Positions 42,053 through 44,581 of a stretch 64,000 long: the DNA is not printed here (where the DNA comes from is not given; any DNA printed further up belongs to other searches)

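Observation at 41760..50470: AT-rich accessory island (tandem-LuxR regulator plus three lipoproteins) bounded by an IS remnant and a decayed gene-end duplicate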

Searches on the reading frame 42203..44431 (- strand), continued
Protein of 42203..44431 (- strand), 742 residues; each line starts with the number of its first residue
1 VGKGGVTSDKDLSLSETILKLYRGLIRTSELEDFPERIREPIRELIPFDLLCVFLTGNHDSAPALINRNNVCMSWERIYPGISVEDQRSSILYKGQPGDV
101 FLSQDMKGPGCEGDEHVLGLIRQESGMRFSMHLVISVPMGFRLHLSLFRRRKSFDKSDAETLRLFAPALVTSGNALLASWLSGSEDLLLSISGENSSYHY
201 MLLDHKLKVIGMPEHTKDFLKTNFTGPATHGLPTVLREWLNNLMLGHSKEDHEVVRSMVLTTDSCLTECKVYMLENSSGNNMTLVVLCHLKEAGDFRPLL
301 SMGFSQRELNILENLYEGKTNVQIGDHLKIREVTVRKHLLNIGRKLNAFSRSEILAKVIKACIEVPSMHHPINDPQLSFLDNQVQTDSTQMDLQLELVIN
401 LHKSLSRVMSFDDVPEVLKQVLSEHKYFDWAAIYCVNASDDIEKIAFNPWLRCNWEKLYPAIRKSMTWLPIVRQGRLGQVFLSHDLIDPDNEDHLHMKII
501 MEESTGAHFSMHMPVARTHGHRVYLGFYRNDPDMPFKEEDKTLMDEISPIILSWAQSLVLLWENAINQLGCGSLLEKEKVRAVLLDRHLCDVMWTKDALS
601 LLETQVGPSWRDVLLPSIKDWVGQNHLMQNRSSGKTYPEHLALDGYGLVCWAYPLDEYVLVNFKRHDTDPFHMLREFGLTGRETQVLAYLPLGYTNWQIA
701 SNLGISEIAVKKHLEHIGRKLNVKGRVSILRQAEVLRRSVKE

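Call 25: find_encoding_contigs(protein=P0123, flank=10000, max_places=2)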
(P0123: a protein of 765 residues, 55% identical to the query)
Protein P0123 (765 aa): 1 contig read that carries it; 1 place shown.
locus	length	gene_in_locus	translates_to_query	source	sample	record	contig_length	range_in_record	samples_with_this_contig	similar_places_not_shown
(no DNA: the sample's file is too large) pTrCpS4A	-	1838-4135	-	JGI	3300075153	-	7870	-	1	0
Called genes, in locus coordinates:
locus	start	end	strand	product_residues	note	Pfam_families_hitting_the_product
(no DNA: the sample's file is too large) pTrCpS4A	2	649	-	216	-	?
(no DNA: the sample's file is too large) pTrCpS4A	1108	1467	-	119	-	PF07238:PilZ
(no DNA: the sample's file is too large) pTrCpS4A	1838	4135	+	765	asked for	PF00196:GerE, PF08281:Sigma70_r4_2 (faint), PF00196:GerE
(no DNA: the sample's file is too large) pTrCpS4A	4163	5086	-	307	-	PF00294:PfkB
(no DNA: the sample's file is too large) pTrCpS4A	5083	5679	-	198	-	PF00596:Aldolase_II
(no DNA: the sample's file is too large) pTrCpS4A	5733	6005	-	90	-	PF05016:ParE_toxin, PF15781:ParE-like_toxin (weak), PF05973:Gp49 (weak)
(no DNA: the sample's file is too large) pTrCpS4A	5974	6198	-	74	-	PF19807:DUF6290 (weak)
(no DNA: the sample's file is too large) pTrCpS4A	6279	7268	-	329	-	PF01261:AP_endonuc_2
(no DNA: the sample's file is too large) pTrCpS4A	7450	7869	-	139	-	PF02065:Melibiase (weak), PF16874:Glyco_hydro_36C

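Call 32: search_solved_structures(query=window:42203-44431:-, max_evalue=0.01)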
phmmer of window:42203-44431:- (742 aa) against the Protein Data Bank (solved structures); distinct sequences matched with E-value up to 0.01: 17.
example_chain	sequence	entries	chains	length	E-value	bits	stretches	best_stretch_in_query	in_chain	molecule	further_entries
1yio_A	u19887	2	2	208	1.4e-06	30.1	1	677-734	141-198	response regulatory protein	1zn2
3qp6_A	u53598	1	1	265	6.7e-05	24.5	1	302-353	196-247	CviR transcriptional regulator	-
3qp5_A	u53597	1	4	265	7.6e-05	24.3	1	302-354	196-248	CviR transcriptional regulator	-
4yn8_A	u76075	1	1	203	8e-05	24.2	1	678-733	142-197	Response regulator ChrA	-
3kln_A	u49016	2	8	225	0.00013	23.5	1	678-730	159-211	Transcriptional regulator, LuxR family | Transcriptional regulator VpsT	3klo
4lfu_A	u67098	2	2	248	0.00037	22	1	300-363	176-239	Regulatory protein SdiA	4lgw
4y13_A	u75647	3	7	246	0.00059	21.4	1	300-357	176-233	Transcriptional regulator of ftsQAZ gene cluster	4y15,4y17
1fse_A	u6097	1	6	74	0.00062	21.3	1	305-359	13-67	GERE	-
8u3b_G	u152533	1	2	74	0.00092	20.7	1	679-728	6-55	Nitrate/nitrite response regulator protein NarL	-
1je8_A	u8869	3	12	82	0.00098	20.6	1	679-728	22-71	Nitrate/Nitrite Response Regulator Protein NARL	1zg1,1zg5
7x1k_A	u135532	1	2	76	0.0011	20.5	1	304-360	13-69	Chemotaxis protein CheY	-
6jqs_A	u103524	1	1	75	0.0046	18.4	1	679-730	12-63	DNA-binding response regulator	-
7vim_A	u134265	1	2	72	0.0049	18.3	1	305-354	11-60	Protein EsrB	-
7ve4_A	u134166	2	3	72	0.007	17.8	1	679-728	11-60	DNA-binding response regulator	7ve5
7r3g_B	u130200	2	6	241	0.0077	17.7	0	304-354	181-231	Regulatory protein RhlR | PROSS optimized variant of RhlR with 75 mutations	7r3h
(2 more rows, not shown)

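Call 37: find_related_loci(query=A1, collection=metagenome_contigs, flank=10000)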
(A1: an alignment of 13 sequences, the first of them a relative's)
Query A1 (742 aa) in metagenome_contigs; peptide patterns used: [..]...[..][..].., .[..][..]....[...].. (x = any residue, [..] = any of these).
88 stretches matched a pattern; 1 encode a relative of the query (tblastn E <= 1e-3); 1 distinct loci.
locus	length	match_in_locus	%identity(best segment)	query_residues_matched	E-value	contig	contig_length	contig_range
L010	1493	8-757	59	232-738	1e-103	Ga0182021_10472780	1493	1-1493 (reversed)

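Call 51: find_encoding_contigs(protein=P0127, flank=10000, max_places=2)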
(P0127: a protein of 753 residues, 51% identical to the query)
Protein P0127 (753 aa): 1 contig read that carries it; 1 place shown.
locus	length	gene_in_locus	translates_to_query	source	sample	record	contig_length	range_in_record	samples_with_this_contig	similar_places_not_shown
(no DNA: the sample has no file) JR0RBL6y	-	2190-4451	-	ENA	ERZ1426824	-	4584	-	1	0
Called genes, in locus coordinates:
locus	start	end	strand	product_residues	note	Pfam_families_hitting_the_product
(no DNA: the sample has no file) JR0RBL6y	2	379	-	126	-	?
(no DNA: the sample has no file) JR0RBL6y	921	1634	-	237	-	PF13229:Beta_helix, PF05048:NosD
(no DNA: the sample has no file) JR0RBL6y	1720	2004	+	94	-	-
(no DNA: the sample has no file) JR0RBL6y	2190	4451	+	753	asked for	PF00196:GerE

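Call 52: find_encoding_contigs(protein=P0124, flank=10000, max_places=2)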
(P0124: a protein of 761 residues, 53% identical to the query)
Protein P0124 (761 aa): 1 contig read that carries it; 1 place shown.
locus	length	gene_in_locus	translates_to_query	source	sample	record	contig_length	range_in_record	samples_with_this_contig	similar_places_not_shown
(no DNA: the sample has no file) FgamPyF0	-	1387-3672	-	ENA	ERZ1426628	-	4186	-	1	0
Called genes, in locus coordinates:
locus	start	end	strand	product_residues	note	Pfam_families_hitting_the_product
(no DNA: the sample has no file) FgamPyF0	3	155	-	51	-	?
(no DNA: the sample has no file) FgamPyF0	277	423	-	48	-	-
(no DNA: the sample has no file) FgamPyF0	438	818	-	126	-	-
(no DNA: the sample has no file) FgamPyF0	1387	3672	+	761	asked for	PF08281:Sigma70_r4_2 (faint), PF00196:GerE, PF04545:Sigma70_r4 (faint), PF13384:HTH_23 (faint), PF00196:GerE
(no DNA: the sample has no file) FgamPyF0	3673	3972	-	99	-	PF07238:PilZ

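Call 54: predict_structure(alignment_id=A1)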
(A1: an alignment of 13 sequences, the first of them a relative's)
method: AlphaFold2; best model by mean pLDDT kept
length: 742 residues; sequences in the alignment: 13
mean_pLDDT: 70.3   pTM: 0.51
mean pLDDT of the five models: 70.3, 68.7, 68.0, 59.3, 57.8
residues with pLDDT >= 90: 79; 70-90: 350; 50-70: 202; < 50: 111
segments of 3 or more residues with pLDDT < 50: 1-8, 59-61, 70-78, 184-197, 246-253, 275-279, 291-293, 364-389, 569-595
pLDDT, mean of each block of 10 residues (from residue 1): 39 82 87 89 91 69 62 46 57 79 73 62 72 82 86 90 92 86 44 42 70 67 65 79 54 61 70 54 68 62 83 78 84 88 80 68 39 28 33 79 84 86 80 77 70 60 52 74 63 64 73 85 87 84 89 90 61 34 31 51 75 75 68 55 75 59 68 85 88 75 87 92 82 81 63
secondary structure, 60 per line:
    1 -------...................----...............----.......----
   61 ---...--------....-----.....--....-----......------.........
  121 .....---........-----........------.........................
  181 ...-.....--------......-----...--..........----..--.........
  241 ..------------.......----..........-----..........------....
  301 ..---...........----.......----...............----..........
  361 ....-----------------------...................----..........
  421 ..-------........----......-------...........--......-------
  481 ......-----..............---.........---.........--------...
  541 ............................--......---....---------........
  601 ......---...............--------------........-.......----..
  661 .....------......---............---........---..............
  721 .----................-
elements in order (helices of 4 or more, strands of 3 or more residues): H8-26 H31-45 E50-56 E64-66 H75-78 H84-88 H91-94 E100-102 H112-125 E129-136 E142-149 H156-183 H185-189 E198-203 E209-211 H214-223 H234-242 E255-261 E266-275 E281-290 H297-302 H306-316 H321-327 H332-346 H351-364 H388-406 H411-422 E430-437 E442-447 H455-465 H468-473 H483-486 H492-505 E509-517 E521-529 H538-568 H571-576 E580-583 E593-595 H596-606 H610-624 E639-643 E648-654 E659-665 H672-677 H681-692 H696-703 H707-721 H726-741

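Call 57: fold_search(model_id=the predicted structure, library=pdb)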
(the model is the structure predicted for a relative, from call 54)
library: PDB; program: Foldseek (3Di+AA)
matches with E <= 10: 1158; with E <= 0.001: 63
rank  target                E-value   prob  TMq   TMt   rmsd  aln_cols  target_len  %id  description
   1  9euy_A                4.8e-05  1.00  0.15  0.21  29.0       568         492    9  Cryo-EM structure of the full-length Pseudomonas aeruginosa bacteriophytochrome in its Pfr state (released 2024-09-04)
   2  9cmf_A                7.0e-05  0.97  0.13  0.12  35.3       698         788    8  Substrate bound DosP (released 2024-11-20)
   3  4gw9_D                8.0e-05  1.00  0.20  0.23  28.0       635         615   11  Structure of a bacteriophytochrome and light-stimulated protomer swapping with a gene repressor (released 2012-09-26)
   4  8rvx_A                1.1e-04  1.00  0.19  0.26  15.9       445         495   11  Cph1 phytochrome PAS-GAF-PHY Y176H mutant (released 2025-03-12)
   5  3qp6                  1.1e-04  1.00  0.17  0.40  18.4       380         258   14  Crystal structure of CviR (Chromobacterium violaceum 12472) bound to C6-HSL (released 2011-03-30)
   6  6cbq_A                1.3e-04  1.00  0.15  0.42  16.8       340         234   14  Crystal structure of QscR bound to agonist S3 (released 2018-02-28)
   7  7r3h_C                1.4e-04  1.00  0.14  0.39  18.2       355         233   14  PROSS optimitzed variant of RhlR (75 mutations) in complex with native autoinducer C4-HSL (released 2022-12-14)
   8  3nhq_F                1.6e-04  1.00  0.21  0.30  18.7       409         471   11  The dark Pfr structure of the photosensory core module of P. aeruginosa Bacteriophytochrome (released 2011-11-30)
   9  3szt_A                2.1e-04  1.00  0.15  0.40  16.8       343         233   14  Quorum Sensing Control Repressor, QscR, Bound to N-3-oxo-dodecanoyl-L-Homoserine Lactone (released 2011-09-28)
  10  3nhq_D                2.4e-04  1.00  0.15  0.22  27.7       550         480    8  The dark Pfr structure of the photosensory core module of P. aeruginosa Bacteriophytochrome (released 2011-11-30)
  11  9eut_A                2.4e-04  0.99  0.15  0.16  30.1       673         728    8  Cryo-EM structure of the full-length Pseudomonas aeruginosa bacteriophytochrome in its Pr state (released 2024-09-04)
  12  3qp5_C                2.5e-04  1.00  0.18  0.47  15.9       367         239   12  Crystal structure of CviR bound to antagonist chlorolactone (CL) (released 2011-03-30)
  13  3g6o_A                2.5e-04  1.00  0.18  0.27  26.4       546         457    9  Crystal structure of P. aeruginosa bacteriophytochrome PaBphP photosensory core domain mutant Q188L (released 2009-09-22)
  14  3nhq_E                2.5e-04  1.00  0.16  0.23  27.7       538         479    9  The dark Pfr structure of the photosensory core module of P. aeruginosa Bacteriophytochrome (released 2011-11-30)
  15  5hsq                  2.5e-04  1.00  0.15  0.21  26.1       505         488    8  The surface engineered photosensory module (PAS-GAF-PHY) of the bacterial phytochrome Agp1 (AtBphP1) in the Pr form, chr (released 2016-08-03)
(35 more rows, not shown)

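Call 63: search_protein_families(library=padloc, proteins=[window:42203-44431:-], max_evalue=0.01)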
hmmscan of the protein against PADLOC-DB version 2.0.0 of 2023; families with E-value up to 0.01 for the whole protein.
window:42203-44431:- (742 aa): 6 families
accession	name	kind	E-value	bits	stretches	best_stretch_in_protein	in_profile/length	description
PDLC01851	CARF3--CARF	-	5.8e-10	37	2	304-351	210-257/279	-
PDLC01848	CARF3--CARF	-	0.00023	18.9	0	302-342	133-173/197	-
PDLC01268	CasR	-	0.00038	18.5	0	299-340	117-159/179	"CAS-I,CAS-II,CAS-III,CAS-IV,CAS-V,CAS-VI; associated_signaling"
PDLC01855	CARF3--CARF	-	0.0038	14.9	0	679-718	218-257/288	-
PDLC01863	CARF3--CARF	-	0.0042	14.8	0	298-341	111-155/182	-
PDLC01434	CasR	-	0.0062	14.4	0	298-340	120-163/191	"CAS-I,CAS-II,CAS-III,CAS-IV,CAS-V,CAS-VI; associated_signaling"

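Call 83: list_cluster_members(proteins=[P0130, P0156, P0128, P0294, P0357, P0312, P0136])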
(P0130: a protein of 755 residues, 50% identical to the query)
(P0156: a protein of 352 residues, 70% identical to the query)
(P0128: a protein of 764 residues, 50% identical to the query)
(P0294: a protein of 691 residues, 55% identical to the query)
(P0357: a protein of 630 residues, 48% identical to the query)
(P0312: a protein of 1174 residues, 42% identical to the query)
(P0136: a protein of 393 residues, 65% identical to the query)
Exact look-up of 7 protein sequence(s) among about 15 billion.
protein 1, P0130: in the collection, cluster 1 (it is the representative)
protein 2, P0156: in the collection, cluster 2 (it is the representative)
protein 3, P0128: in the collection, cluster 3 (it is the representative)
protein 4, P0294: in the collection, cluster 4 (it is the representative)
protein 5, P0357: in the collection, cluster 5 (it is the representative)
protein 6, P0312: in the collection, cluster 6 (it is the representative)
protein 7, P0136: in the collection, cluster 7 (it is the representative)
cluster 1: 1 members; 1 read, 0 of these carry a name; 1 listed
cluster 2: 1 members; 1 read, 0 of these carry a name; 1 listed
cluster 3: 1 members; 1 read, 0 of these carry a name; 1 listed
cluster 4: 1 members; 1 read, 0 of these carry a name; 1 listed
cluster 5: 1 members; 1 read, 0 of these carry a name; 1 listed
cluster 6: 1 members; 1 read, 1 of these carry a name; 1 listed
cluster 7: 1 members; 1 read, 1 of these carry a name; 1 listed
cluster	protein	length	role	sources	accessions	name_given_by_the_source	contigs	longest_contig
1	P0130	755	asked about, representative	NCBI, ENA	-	-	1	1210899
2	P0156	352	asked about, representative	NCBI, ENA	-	-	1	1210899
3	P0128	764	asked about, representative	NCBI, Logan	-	-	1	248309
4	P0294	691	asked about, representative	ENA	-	-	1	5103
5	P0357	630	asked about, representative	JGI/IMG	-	-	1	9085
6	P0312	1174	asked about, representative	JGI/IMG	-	hypothetical protein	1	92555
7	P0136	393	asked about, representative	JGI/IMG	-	hypothetical protein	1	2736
